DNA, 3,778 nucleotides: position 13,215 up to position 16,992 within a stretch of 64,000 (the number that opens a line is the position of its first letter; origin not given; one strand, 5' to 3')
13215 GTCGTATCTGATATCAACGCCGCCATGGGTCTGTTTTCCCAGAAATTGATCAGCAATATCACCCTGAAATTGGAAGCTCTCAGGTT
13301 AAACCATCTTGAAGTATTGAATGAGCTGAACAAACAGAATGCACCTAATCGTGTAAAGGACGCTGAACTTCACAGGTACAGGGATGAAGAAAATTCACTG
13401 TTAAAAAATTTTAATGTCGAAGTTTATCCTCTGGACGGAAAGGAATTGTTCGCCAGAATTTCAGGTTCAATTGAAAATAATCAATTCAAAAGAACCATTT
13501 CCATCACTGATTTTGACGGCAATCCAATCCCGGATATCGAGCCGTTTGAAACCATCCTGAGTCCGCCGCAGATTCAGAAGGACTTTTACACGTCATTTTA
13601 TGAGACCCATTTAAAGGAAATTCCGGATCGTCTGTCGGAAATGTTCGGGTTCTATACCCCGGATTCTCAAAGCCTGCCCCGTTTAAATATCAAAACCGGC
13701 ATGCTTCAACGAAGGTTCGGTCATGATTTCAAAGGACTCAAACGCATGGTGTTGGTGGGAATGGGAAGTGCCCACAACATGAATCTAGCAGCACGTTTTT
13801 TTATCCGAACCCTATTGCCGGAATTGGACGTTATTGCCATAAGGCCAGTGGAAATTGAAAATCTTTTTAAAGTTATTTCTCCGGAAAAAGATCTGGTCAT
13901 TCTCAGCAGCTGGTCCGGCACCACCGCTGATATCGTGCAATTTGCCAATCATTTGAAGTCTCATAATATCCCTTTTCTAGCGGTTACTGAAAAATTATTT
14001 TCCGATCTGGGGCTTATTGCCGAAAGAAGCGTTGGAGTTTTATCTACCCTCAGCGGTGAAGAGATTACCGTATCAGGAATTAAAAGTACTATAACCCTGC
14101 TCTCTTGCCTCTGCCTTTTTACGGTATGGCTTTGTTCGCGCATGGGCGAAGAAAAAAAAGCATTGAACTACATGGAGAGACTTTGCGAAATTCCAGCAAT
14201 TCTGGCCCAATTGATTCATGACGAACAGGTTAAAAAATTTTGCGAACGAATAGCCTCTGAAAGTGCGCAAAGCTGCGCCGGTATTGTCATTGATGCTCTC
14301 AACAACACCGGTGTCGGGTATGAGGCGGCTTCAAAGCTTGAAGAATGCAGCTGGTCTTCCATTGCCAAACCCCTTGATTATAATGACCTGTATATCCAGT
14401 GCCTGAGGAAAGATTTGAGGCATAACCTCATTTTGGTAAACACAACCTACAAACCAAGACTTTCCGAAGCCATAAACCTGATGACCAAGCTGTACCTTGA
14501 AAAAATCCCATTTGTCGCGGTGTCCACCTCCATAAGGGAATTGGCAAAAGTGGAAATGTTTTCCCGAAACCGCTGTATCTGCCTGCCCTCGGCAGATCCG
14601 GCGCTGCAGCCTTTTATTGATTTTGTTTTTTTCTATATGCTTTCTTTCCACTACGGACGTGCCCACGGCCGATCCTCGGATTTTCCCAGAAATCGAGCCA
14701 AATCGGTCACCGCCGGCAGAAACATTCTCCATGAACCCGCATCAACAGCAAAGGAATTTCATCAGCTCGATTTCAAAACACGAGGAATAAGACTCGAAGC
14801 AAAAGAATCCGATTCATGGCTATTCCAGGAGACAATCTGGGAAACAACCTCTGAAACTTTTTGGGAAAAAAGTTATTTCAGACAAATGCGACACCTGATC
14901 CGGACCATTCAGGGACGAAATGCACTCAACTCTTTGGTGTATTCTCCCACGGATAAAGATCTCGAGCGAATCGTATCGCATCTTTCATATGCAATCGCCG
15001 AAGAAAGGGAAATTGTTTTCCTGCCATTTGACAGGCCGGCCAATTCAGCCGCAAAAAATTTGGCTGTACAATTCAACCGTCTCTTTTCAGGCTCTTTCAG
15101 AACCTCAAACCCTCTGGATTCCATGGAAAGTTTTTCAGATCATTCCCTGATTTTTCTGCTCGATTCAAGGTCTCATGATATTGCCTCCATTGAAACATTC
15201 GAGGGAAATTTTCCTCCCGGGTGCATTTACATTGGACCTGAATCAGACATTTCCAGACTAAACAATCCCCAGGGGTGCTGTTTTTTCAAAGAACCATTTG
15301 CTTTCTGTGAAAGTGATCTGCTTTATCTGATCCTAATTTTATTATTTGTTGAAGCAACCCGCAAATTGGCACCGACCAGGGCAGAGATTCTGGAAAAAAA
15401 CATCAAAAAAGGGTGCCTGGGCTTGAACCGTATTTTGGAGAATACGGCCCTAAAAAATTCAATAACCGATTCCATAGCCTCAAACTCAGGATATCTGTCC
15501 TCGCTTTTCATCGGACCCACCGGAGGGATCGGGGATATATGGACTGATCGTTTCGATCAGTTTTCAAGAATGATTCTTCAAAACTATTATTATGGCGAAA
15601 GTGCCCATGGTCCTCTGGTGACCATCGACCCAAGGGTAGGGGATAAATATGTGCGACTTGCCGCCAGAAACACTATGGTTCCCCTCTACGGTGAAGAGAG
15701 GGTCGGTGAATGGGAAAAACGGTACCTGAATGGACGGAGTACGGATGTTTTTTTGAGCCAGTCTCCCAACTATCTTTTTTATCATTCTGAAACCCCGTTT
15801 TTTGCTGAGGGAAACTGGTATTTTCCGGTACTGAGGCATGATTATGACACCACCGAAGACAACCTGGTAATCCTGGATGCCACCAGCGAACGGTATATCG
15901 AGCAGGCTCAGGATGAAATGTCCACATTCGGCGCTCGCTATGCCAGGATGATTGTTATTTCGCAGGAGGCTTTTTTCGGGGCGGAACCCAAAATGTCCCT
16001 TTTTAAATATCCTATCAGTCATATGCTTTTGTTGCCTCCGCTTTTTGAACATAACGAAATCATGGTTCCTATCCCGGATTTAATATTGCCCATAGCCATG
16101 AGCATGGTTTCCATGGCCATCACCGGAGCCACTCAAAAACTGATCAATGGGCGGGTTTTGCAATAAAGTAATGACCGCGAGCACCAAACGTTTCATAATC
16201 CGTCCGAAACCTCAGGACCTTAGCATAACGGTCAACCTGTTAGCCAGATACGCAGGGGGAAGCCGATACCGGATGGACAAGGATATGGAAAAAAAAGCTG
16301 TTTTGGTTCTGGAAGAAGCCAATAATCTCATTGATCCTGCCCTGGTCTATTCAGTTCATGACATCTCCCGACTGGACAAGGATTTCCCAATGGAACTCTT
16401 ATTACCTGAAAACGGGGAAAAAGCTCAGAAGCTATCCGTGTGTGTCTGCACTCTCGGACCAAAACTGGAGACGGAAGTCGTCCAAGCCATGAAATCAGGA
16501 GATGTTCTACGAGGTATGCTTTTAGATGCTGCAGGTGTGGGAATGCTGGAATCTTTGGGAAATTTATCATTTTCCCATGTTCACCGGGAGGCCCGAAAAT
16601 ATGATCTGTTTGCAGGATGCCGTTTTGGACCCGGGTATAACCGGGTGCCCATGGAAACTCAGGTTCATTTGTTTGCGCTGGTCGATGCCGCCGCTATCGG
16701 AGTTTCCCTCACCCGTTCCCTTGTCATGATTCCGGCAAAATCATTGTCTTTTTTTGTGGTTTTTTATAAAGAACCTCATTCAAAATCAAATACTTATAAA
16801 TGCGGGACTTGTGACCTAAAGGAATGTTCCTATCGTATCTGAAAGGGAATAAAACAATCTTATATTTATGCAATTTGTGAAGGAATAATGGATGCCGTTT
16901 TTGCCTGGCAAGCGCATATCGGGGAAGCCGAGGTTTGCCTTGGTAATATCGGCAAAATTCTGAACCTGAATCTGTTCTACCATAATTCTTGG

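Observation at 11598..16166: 1522-aa GlmS-like amidotransferase with internalised C-terminal tail motif and a second SIS-like module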

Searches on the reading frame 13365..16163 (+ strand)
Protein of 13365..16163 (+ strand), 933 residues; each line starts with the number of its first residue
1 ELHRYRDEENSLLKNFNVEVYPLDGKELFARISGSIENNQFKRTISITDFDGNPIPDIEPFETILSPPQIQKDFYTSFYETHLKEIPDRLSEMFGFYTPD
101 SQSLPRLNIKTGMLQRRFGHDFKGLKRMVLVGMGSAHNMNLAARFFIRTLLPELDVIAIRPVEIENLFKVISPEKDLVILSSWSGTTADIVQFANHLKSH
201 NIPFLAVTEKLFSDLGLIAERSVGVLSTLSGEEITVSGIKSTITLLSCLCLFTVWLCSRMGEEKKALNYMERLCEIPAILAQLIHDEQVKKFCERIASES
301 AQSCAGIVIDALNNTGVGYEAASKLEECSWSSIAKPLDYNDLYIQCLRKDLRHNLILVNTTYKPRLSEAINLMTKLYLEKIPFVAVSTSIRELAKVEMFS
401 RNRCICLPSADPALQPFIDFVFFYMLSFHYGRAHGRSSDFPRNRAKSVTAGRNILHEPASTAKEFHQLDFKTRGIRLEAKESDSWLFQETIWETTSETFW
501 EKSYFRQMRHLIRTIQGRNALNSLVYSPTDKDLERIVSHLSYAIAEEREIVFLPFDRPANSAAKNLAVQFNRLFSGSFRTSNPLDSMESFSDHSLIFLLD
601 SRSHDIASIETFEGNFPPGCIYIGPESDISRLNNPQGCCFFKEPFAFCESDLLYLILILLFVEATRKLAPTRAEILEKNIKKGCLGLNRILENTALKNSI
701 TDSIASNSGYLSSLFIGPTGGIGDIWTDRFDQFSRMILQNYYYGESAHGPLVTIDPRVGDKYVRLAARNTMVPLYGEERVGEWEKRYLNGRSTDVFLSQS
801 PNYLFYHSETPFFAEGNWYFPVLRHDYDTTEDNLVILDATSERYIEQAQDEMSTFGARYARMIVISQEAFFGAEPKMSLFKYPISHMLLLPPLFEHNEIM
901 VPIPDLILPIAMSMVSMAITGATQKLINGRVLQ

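Call 32: predict_structure(alignment_id=A2)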
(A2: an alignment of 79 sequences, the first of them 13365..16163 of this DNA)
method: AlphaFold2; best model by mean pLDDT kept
length: 933 residues; sequences in the alignment: 79
mean_pLDDT: 86.2   pTM: 0.87
mean pLDDT of the five models: 86.2, 86.1, 85.0, 84.4, 83.7
residues with pLDDT >= 90: 596; 70-90: 203; 50-70: 89; < 50: 45
segments of 3 or more residues with pLDDT < 50: 16-26, 58-73, 447-451, 929-933
pLDDT, mean of each block of 10 residues (from residue 1): 67 52 46 63 62 59 37 66 93 91 87 93 94 94 94 92 90 94 86 93 93 91 93 72 96 96 94 96 97 95 94 90 91 92 85 90 91 95 94 93 95 95 96 76 47 69 89 70 89 94 97 93 88 89 94 93 96 94 77 88 63 64 84 77 89 97 96 94 93 96 94 95 96 92 85 92 96 95 92 89 75 93 93 96 89 91 94 64 93 84 94 97 71 36
secondary structure, 60 per line:
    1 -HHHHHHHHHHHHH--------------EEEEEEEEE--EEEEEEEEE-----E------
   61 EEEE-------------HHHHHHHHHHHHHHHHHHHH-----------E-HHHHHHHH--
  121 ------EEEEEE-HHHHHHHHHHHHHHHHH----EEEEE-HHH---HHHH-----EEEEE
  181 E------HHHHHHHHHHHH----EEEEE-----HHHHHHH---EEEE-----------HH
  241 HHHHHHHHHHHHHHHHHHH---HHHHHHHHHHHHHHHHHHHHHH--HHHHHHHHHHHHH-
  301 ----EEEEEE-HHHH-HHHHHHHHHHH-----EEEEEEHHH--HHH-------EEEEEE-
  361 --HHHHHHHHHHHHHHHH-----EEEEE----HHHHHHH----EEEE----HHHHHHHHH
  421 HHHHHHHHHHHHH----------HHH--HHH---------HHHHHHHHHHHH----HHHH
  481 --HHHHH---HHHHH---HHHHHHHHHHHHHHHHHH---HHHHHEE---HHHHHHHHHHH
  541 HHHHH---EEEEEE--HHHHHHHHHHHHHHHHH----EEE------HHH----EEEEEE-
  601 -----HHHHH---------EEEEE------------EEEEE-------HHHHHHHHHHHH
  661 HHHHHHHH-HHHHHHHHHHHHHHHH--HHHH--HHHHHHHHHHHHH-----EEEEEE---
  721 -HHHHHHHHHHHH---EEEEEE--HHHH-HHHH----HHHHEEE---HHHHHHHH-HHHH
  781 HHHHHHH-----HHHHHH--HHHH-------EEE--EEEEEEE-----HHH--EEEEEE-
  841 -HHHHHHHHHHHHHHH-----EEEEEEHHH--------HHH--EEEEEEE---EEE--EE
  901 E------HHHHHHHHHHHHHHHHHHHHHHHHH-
elements in order (helices of 4 or more, strands of 3 or more residues): H2-14 E29-37 E40-48 E61-64 H78-97 H111-118 E127-132 H134-150 E155-159 H167-170 E176-181 H188-199 E204-208 H214-220 E224-227 H239-259 H263-284 H287-299 E305-310 H312-315 H317-327 E333-338 E354-359 H363-378 E384-388 H393-399 E404-407 H412-433 H461-472 H477-480 H483-487 H491-495 H499-516 H520-524 H530-545 E549-554 H557-573 E578-580 E594-599 H606-610 E620-624 E637-641 H649-668 H670-685 H688-691 H694-706 E712-717 H722-733 E737-742 H745-748 H750-753 H758-761 E762-764 H768-775 H777-787 H793-798 H801-804 E812-814 E817-823 E834-839 H842-856 E862-867 E884-890 E894-896 E899-901 H908-932

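Call 87: fold_search(model_id=the predicted structure, library=pdb)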
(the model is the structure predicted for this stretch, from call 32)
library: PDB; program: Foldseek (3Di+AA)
matches with E <= 10: 1136; with E <= 0.001: 148
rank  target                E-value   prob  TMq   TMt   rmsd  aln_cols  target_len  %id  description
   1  6r4e_B                2.3e-15  1.00  0.38  0.52   4.3       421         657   18  Crystal structure of human GFAT-1 in complex with Glucose-6-Phosphate and L-Glu (released 2020-01-15)
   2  6r4f_B                4.6e-15  1.00  0.37  0.51   5.5       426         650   17  Crystal structure of human GFAT-1 in complex with Glucose-6-Phosphate (released 2020-01-15)
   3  7ndl_B                4.8e-15  1.00  0.37  0.52   5.1       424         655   18  Crystal structure of human GFAT-1 S205D (released 2021-03-10)
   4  3ooj_A                6.1e-15  1.00  0.35  0.52  13.6       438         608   18  C1A mutant of E. coli GlmS in complex with glucose-6P and glutamate (released 2011-10-19)
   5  6r4e_A                7.3e-15  1.00  0.36  0.50   6.4       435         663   17  Crystal structure of human GFAT-1 in complex with Glucose-6-Phosphate and L-Glu (released 2020-01-15)
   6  6r4j_B                8.9e-15  1.00  0.37  0.51   4.7       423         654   17  Crystal structure of human GFAT-1 G451E in complex with UDP-GlcNAc (released 2020-01-15)
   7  6r4h_B                8.9e-15  1.00  0.37  0.51   5.2       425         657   18  Crystal structure of human GFAT-1 G451E (released 2020-01-15)
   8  7ndl_A                8.9e-15  1.00  0.36  0.50   4.8       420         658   16  Crystal structure of human GFAT-1 S205D (released 2021-03-10)
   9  3ooj_E                1.0e-14  1.00  0.34  0.52  14.1       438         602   18  C1A mutant of E. coli GlmS in complex with glucose-6P and glutamate (released 2011-10-19)
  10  6svm_B                1.1e-14  1.00  0.37  0.52   5.7       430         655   17  Crystal structure of human GFAT-1 in complex with Glucose-6-Phosphate, L-Glu, and UDP-GalNAc (released 2020-01-15)
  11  2j6h_A                1.3e-14  1.00  0.35  0.53   5.6       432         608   18  E. coli glucosamine-6-P synthase in complex with glucose-6P and 5-oxo- L-norleucine (released 2006-10-02)
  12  6zmk_B                1.4e-14  1.00  0.38  0.53   4.3       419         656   18  Crystal structure of human GFAT-1 L405R (released 2020-08-05)
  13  6r4g_A                1.4e-14  1.00  0.36  0.50   5.0       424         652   17  Crystal structure of human GFAT-1 in complex with UDP-GlcNAc (released 2020-01-15)
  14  6r4h_A                1.5e-14  1.00  0.36  0.50   5.0       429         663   18  Crystal structure of human GFAT-1 G451E (released 2020-01-15)
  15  6r4g_B                1.6e-14  1.00  0.37  0.52   5.3       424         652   18  Crystal structure of human GFAT-1 in complex with UDP-GlcNAc (released 2020-01-15)
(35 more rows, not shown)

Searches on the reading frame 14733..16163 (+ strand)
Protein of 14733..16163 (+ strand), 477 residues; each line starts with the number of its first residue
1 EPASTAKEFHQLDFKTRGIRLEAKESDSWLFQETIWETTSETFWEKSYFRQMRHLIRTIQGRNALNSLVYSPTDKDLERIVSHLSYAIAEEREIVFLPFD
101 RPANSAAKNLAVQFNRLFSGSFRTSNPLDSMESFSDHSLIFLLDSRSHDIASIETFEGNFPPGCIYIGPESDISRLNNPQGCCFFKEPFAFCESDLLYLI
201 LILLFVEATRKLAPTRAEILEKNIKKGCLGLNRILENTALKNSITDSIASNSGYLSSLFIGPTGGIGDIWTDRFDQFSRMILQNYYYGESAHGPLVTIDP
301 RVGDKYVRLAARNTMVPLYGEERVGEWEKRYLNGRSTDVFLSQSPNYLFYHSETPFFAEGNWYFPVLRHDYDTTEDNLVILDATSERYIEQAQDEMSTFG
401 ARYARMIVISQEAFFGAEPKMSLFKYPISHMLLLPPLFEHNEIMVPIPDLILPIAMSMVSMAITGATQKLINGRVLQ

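Call 45: search_solved_structures(query=A4, max_evalue=10, show_alignments=2)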
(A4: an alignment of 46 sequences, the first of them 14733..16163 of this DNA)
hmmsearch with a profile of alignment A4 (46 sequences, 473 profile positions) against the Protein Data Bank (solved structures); distinct sequences matched with E-value up to 10: 1.
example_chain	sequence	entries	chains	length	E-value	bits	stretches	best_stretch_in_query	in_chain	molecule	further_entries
3tbf_A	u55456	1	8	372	0.73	11.5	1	92-302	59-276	Glucosamine--fructose-6-phosphate aminotransferase [isomerizing]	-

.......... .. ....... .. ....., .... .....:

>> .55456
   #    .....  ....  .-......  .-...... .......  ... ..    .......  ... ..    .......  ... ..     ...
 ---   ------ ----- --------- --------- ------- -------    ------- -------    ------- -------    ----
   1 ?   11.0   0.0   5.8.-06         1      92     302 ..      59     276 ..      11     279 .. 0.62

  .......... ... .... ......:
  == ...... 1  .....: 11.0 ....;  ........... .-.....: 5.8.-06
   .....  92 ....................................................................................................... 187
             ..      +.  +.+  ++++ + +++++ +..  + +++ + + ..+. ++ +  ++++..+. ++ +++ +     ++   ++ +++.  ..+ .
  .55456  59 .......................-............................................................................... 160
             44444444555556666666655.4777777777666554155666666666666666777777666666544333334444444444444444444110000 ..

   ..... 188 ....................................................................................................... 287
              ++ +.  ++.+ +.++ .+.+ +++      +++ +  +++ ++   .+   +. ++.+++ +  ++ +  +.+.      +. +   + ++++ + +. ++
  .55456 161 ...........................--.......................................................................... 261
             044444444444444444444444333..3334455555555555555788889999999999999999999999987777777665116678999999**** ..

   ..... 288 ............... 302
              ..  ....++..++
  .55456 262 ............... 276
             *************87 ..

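Call 73: search_protein_families(library=pfam, alignment_id=A4, max_evalue=1)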
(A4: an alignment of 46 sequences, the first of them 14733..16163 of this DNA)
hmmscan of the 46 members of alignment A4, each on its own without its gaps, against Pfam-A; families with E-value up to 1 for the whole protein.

A. member 1, window:14733-16163:+ (477 aa): 0 families

B. families by the number of members that match (of 46 scanned): 10 families
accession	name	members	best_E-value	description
PF13518.12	HTH_28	3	0.058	Helix-turn-helix domain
PF15421.11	Polysacc_deac_3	1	0.031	Putative polysaccharide deacetylase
PF09130.16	DUF1932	1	0.041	Domain of unknown function (DUF1932)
PF23988.1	DUF7309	1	0.068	Domain of unknown function (DUF7309)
PF07288.16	RpoY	1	0.093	RNA polymerase epsilon subunit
PF02296.22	Alpha_adaptin_C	1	0.1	Alpha adaptin AP2, C-terminal domain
PF03345.20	OST48_N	1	0.13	OST48, N-terminal domain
PF22419.2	HBoV_NS1-like_N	1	0.14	Human bocavirus Nonstructural protein 1-like, N-terminal domain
PF21074.2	GDH_C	1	0.24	Glutamate dehydrogenase, C-terminal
PF15728.10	DUF4679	1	0.26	Domain of unknown function (DUF4679)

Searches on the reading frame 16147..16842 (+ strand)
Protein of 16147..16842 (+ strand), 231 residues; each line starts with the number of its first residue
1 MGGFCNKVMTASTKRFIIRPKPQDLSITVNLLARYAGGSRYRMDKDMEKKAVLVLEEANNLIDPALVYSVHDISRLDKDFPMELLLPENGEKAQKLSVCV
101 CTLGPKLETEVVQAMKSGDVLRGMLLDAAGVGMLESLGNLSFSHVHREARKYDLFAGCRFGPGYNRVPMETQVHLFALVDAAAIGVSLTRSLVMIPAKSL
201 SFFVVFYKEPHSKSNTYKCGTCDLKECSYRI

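Call 6: search_protein_families(library=pfam, proteins=[window:16147-16842:+], max_evalue=0.001)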
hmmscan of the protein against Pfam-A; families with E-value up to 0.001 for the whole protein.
window:16147-16842:+ (231 aa): 1 family
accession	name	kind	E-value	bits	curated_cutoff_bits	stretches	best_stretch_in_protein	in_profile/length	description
PF02965.22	Met_synt_B12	-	5.6e-08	33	25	1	154-223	194-261/273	Vitamin B12 dependent methionine synthase, activation domain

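Call 31: search_protein_families(library=pfam, proteins=[window:16147-16839:+], max_evalue=1)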
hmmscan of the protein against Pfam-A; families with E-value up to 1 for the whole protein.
window:16147-16839:+ (231 aa): 2 families
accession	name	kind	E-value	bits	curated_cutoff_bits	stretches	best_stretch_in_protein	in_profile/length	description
PF02965.22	Met_synt_B12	-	5.6e-08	33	25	1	154-223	194-261/273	Vitamin B12 dependent methionine synthase, activation domain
PF19145.5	DUF5827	-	0.08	13.6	26.8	1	45-91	6-52/87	Family of unknown function (DUF5827)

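Call 72: search_protein_families(library=ncbifam, proteins=[window:16147-16839:+], max_evalue=0.00001)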
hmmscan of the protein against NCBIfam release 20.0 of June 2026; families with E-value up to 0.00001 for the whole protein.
window:16147-16839:+ (231 aa): 0 families
